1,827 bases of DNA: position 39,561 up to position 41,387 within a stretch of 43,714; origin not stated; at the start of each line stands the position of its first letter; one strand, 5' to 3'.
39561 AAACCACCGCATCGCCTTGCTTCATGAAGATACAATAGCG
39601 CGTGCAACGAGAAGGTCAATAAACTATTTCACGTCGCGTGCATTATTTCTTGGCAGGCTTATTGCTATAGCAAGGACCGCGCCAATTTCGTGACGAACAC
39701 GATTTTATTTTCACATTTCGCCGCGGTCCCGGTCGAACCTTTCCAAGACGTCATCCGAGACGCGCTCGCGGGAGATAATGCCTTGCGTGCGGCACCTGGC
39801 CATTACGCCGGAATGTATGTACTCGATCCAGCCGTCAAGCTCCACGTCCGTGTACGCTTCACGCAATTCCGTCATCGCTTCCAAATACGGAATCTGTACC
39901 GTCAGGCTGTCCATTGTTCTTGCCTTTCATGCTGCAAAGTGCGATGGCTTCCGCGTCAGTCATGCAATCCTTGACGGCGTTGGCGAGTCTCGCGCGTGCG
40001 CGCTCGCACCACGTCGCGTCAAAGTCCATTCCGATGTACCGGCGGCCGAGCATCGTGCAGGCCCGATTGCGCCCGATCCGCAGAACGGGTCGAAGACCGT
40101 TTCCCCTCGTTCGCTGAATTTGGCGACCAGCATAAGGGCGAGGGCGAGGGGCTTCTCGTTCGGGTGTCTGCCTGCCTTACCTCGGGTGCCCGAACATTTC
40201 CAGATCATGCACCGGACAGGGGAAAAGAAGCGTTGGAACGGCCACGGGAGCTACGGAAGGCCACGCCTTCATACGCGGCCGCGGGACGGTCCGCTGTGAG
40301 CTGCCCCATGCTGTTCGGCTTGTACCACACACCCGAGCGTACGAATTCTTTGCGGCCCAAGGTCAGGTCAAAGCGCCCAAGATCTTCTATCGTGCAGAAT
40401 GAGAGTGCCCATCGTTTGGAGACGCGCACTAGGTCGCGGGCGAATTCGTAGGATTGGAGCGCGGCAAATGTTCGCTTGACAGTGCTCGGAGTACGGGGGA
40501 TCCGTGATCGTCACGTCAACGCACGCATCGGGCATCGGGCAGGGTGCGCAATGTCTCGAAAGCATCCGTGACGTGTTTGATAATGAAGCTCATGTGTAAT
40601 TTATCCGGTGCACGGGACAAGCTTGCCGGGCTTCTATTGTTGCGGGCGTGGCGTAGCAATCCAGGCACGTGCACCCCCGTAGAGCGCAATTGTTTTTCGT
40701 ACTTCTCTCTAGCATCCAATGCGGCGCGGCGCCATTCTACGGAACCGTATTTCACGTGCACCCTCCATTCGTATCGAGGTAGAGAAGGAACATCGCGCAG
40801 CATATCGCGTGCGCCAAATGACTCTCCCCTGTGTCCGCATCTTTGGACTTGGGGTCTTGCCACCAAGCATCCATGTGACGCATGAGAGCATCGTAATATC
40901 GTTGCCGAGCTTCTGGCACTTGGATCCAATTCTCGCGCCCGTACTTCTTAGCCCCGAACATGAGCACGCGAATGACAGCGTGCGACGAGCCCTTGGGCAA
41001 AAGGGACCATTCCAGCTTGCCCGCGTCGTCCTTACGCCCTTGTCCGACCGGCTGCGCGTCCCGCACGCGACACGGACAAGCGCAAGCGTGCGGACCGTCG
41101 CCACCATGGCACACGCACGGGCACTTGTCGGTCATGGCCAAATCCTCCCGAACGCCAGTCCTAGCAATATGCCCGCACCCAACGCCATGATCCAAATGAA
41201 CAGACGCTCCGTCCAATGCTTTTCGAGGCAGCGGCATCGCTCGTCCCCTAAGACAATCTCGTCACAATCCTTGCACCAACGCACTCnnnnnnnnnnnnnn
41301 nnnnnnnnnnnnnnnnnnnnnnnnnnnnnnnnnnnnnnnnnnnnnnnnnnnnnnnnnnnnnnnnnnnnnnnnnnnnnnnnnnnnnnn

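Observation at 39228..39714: Self-contained promoter-gene-terminator cassette bounded by 34-bp near-perfect inverted repeats that start at both neighbours' stop codons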

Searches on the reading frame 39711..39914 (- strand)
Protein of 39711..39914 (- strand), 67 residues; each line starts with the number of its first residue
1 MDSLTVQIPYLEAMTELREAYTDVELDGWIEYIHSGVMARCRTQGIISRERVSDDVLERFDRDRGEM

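Call 10: search_protein_families(library=pfam, proteins=[window:39711-39914:-], max_evalue=0.1)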
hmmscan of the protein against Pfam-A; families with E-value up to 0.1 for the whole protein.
window:39711-39914:- (67 aa): 0 families

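Call 15: search_protein_families(library=phrogs, proteins=[window:39711-39914:-], max_evalue=0.01)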
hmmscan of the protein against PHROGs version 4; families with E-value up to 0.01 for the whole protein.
window:39711-39914:- (67 aa): 0 families

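Call 20: find_related_loci(query=window:39711-39914:-, collection=viral_contigs, flank=6000)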
Query window:39711-39914:- (67 aa) in viral_contigs; peptide patterns used: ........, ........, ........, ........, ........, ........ (x = any residue, [..] = any of these).
23 stretches matched a pattern, but none encodes a relative of the query by tblastn (E <= 1e-3).

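Call 56: find_encoding_contigs(protein=window:39711-39914:-, flank=3000, max_places=10)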
Protein window:39711-39914:- (67 aa): 1 contig read that carries it; 1 place shown.
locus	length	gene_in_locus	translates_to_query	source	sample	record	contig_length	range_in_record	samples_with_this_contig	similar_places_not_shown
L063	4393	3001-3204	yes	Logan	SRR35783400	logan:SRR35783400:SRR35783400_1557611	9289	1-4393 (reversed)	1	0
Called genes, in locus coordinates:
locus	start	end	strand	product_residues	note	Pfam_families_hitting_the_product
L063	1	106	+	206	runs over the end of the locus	PF04542:Sigma70_r2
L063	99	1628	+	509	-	PF17289:Terminase_6C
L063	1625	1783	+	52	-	-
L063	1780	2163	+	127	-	PF18909:dGTP_diPhyd_N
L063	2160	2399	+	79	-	-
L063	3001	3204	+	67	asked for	-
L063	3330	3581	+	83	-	-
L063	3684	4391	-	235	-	?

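Call 70: find_homologous_proteins(query=window:39711-39914:-, max_evalue=0.01)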
Query window:39711-39914:- (67 aa): 1 proteins with E <= 0.01 among 1 candidates.
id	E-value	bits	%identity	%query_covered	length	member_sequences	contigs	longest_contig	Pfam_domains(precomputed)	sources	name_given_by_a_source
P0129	4.8e-37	141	100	100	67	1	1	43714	-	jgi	jgi:hypothetical protein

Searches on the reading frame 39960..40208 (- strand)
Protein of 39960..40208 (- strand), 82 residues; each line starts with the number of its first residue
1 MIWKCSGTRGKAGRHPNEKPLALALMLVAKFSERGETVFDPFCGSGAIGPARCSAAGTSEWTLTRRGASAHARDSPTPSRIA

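Call 88: search_protein_families(library=pfam, proteins=[window:39960-40208:-], max_evalue=0.1)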
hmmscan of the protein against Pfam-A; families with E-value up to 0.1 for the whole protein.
window:39960-40208:- (82 aa): 2 families
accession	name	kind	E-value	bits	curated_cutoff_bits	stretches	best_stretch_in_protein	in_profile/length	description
PF01555.25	N6_N4_Mtase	-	3.8e-10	40.5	26.7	1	2-49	143-196/221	DNA methylase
PF01170.24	UPF0020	-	0.00031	20.9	22.3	1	19-48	14-42/197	RMKL-like, methyltransferase domain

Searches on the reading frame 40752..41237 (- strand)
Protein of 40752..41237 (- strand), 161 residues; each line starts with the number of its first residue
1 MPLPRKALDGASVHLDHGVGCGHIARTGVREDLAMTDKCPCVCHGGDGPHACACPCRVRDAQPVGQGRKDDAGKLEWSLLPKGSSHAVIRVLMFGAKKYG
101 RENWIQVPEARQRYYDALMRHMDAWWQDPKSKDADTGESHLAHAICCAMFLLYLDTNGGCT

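Call 10: search_protein_families(library=pfam, proteins=[window:40752-41237:-], max_evalue=0.1)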
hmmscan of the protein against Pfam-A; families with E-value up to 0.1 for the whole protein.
window:40752-41237:- (161 aa): 1 family
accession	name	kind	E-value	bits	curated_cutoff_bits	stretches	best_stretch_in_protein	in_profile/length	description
PF18909.5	dGTP_diPhyd_N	-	1.9e-29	102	27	1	65-157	2-92/99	dATP/dGTP diphosphohydrolase, N-terminal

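Call 15: search_protein_families(library=phrogs, proteins=[window:40752-41237:-], max_evalue=0.01)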
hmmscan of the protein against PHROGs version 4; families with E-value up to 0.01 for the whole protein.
window:40752-41237:- (161 aa): 10 families
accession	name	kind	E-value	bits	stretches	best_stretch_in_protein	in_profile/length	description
phrog_801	-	DNA, RNA and nucleotide metabolism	2.7e-33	117.3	1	37-157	69-189/476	dATP / dGTP pyrophosphohydrolase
phrog_2252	-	lysis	1.2e-25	91.9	1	69-156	107-193/285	endolysin; inhibits RNA polymerase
phrog_19680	-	unknown function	1.2e-24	88.5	1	65-156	88-181/188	-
phrog_5033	-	lysis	1e-22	81.9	1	61-155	72-168/178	endolysin; inhibits RNA polymerase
phrog_37590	-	unknown function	1.9e-10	41.3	1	62-151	40-139/341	-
phrog_11257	-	unknown function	7e-09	37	1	75-153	21-97/200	-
phrog_5332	-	unknown function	4.3e-08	33.9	1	76-154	124-200/215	-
phrog_16254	-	unknown function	2.6e-05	24.8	1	71-152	23-102/377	-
phrog_31336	-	unknown function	0.0014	18.6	1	76-152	274-341/359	-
phrog_18716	-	unknown function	0.005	18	1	65-154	14-96/114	-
